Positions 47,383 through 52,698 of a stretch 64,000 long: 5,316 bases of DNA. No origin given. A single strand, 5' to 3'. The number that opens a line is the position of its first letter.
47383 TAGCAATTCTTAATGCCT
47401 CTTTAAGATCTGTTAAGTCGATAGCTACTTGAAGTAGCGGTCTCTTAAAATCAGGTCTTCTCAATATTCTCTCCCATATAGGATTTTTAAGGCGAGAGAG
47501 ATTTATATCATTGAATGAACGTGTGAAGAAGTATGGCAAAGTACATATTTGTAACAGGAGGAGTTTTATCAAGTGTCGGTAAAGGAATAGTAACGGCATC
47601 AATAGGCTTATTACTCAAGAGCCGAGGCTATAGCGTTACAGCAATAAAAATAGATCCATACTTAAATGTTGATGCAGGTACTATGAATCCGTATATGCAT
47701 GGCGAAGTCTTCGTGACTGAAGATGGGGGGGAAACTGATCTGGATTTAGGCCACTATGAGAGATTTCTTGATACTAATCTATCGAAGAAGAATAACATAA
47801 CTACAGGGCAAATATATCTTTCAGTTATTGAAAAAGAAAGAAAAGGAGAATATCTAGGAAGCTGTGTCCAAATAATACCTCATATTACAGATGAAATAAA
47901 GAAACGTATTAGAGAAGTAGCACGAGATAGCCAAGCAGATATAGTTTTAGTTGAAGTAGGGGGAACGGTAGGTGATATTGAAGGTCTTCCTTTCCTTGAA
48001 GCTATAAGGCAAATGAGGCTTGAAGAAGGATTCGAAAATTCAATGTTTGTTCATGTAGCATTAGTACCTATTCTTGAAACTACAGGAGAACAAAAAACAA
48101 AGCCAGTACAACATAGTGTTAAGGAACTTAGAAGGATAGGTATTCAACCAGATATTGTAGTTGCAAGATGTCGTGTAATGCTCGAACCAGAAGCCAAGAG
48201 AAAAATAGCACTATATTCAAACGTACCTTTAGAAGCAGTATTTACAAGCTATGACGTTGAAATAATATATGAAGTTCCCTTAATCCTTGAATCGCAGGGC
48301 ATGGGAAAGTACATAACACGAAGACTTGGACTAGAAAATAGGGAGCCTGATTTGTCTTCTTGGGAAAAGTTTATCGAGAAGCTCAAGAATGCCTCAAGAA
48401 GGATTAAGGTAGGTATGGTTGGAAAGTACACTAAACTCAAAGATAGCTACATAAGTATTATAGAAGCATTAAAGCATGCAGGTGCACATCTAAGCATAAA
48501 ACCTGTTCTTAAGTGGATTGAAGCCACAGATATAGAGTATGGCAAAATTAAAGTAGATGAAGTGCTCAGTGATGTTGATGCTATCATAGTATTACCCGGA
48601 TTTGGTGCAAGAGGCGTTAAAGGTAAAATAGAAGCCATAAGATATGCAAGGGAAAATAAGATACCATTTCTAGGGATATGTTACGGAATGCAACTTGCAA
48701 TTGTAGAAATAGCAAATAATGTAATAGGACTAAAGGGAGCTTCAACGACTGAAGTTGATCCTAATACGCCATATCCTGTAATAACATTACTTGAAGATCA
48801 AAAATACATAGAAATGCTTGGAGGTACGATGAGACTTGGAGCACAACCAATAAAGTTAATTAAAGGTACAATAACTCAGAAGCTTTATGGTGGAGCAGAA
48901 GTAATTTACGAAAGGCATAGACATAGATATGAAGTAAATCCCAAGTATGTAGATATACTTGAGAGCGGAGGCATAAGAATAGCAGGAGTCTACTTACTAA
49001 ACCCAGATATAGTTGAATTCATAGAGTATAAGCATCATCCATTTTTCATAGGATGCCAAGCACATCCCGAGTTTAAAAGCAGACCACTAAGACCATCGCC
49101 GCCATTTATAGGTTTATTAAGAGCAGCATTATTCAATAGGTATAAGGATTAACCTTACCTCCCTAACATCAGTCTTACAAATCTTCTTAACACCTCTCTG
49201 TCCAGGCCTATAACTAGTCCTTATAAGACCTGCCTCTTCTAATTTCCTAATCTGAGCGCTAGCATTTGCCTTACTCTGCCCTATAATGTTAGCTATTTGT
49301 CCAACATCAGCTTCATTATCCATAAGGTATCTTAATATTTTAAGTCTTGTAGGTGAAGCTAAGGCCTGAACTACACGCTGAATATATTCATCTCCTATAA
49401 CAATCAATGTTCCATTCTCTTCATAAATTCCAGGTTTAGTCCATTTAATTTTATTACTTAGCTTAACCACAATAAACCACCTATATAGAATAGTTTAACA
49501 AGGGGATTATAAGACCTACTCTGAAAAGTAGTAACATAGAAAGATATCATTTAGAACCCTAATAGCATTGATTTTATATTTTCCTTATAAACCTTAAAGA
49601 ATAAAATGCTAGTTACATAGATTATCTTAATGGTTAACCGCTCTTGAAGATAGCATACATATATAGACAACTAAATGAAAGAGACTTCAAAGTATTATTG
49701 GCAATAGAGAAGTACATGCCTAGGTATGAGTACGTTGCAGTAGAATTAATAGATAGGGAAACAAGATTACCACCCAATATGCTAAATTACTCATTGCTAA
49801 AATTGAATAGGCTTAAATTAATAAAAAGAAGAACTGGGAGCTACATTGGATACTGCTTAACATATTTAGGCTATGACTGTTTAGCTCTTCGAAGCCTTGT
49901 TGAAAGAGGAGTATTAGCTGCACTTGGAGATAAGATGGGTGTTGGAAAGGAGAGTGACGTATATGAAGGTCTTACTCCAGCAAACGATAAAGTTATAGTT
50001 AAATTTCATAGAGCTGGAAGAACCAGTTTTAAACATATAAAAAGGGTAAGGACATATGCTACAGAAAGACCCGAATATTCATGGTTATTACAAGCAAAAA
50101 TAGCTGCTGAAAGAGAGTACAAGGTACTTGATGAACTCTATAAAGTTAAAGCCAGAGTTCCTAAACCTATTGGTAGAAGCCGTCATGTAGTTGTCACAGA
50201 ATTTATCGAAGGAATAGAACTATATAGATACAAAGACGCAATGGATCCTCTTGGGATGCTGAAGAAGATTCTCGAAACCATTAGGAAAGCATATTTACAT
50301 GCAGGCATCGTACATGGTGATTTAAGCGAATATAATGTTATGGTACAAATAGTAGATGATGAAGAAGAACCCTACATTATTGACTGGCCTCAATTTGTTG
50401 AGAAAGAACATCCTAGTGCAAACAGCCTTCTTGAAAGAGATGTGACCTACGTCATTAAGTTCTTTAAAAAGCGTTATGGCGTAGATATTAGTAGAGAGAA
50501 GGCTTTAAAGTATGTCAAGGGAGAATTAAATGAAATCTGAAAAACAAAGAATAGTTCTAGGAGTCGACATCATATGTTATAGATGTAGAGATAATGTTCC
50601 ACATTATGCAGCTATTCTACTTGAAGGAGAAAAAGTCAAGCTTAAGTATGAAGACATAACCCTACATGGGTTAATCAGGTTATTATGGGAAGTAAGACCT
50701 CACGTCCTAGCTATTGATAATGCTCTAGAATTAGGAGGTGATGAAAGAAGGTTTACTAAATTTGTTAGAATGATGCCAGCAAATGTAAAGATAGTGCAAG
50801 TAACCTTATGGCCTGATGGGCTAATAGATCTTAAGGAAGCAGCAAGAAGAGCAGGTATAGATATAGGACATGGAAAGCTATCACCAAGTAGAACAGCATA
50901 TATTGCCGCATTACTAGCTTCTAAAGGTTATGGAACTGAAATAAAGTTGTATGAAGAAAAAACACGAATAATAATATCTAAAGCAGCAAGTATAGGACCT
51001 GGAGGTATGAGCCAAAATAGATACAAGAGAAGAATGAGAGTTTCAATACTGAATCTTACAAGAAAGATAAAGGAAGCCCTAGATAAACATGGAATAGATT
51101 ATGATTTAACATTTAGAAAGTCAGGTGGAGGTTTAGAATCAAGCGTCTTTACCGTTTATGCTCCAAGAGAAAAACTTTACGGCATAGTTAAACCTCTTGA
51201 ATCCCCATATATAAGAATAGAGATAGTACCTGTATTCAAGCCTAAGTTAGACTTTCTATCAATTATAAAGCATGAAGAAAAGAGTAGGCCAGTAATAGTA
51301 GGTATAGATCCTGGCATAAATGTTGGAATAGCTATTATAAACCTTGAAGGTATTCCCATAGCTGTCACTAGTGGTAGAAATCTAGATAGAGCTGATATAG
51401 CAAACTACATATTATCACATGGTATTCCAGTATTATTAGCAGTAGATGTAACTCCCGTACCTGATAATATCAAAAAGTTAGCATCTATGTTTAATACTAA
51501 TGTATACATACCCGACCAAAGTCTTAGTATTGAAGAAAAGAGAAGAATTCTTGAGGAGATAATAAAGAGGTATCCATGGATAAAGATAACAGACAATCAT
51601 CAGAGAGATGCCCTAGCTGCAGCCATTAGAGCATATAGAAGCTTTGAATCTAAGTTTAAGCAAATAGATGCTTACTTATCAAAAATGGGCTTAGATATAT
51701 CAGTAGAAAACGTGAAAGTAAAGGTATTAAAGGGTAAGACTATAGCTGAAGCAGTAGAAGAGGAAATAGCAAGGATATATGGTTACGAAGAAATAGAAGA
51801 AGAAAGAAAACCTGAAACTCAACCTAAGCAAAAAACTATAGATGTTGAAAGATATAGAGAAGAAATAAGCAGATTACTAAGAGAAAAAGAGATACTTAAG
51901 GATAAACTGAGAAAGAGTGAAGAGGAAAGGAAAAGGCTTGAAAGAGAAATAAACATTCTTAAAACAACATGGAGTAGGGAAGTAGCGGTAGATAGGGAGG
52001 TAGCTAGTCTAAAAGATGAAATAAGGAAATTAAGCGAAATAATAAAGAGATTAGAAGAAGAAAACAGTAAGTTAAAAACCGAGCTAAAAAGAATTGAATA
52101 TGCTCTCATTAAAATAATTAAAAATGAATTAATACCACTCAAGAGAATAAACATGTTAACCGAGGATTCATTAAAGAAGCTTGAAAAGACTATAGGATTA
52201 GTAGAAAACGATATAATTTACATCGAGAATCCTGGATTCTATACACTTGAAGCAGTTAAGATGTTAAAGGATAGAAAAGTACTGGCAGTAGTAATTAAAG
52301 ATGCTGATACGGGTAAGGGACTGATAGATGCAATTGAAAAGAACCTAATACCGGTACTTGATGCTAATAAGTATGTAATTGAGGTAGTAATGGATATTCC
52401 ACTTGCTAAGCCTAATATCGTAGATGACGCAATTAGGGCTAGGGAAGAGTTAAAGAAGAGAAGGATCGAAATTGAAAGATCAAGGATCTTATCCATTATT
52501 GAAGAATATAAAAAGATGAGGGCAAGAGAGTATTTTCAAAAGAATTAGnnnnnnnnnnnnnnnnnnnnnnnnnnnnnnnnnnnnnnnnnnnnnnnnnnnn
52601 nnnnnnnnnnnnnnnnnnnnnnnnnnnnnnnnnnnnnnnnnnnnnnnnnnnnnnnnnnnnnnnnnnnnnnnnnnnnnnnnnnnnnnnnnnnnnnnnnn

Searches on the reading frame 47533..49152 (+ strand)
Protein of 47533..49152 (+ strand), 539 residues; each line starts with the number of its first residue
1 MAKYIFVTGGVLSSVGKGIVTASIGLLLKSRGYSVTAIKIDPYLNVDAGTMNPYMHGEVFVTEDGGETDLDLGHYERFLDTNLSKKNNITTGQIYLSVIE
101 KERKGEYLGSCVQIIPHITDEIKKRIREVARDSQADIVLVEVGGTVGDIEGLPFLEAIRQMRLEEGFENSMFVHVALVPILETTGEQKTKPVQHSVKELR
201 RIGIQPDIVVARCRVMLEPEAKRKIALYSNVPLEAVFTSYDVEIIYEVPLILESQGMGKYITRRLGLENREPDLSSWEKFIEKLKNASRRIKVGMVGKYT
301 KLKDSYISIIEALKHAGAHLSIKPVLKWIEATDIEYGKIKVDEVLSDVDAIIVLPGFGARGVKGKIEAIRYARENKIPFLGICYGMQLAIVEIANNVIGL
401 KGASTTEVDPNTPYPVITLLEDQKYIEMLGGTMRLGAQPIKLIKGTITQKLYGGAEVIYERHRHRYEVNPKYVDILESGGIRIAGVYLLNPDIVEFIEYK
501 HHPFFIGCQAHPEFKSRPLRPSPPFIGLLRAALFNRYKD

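Call 99: search_protein_families(library=pfam, proteins=[window:47533-49152:+], max_evalue=0.00001)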
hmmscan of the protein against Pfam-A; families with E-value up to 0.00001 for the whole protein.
window:47533-49152:+ (539 aa): 2 families
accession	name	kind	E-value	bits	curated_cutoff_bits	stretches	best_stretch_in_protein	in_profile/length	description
PF06418.20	CTP_synth_N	-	8.1e-128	425.8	26.1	1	3-267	1-265/265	CTP synthase N-terminus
PF00117.34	GATase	-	2.6e-36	125.5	22.8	1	302-528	2-187/190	Glutamine amidotransferase class-I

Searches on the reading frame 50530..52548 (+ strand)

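Call 99: search_protein_families(library=pfam, proteins=[window:50530-52548:+], max_evalue=0.00001)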
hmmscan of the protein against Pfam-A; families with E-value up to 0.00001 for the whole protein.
window:50530-52548:+ (672 aa): 1 family
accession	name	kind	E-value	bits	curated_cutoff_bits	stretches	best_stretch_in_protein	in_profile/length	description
PF04312.18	DUF460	-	2.4e-40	137.8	28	1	227-365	6-135/135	Protein of unknown function (DUF460)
